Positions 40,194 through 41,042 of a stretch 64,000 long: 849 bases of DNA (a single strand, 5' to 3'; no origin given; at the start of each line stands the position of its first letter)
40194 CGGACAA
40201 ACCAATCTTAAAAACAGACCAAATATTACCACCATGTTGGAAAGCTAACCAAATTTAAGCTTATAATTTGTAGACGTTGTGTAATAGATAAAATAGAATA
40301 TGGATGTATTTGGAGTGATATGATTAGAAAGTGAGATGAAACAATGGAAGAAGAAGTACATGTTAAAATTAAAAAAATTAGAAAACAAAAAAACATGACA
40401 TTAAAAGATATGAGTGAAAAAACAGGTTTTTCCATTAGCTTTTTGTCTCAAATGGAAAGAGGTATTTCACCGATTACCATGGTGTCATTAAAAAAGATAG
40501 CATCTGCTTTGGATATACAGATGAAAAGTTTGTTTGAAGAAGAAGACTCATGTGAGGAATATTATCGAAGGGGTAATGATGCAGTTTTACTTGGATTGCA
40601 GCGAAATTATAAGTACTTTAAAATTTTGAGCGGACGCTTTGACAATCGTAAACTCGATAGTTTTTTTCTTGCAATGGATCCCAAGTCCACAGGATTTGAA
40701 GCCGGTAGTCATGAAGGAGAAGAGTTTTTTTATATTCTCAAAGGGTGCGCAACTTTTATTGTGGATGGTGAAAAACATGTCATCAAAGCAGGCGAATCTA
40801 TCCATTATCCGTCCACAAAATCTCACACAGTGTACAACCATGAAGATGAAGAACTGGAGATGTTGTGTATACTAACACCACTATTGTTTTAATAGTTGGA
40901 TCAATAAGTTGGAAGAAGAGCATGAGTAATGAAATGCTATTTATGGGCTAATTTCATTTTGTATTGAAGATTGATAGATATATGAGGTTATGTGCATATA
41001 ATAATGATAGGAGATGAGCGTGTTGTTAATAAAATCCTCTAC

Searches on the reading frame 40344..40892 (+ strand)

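Call 63: search_protein_families(library=pfam, proteins=[window:40344-40892:+], max_evalue=0.00001)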
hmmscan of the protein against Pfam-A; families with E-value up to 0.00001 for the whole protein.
window:40344-40892:+ (182 aa): 4 families
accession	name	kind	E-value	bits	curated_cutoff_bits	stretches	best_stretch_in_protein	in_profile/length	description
PF07883.17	Cupin_2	-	2.6e-18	65.9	27.2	1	110-176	4-69/70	Cupin domain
PF01381.28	HTH_3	-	3.2e-12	46.7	23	1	9-60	1-52/55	Helix-turn-helix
PF13443.12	HTH_26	-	5.8e-10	39.7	22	1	8-65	1-59/63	Cro/C1-type HTH DNA-binding domain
PF12844.13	HTH_19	-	4.8e-08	33.2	30.2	1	8-64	3-59/64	Helix-turn-helix domain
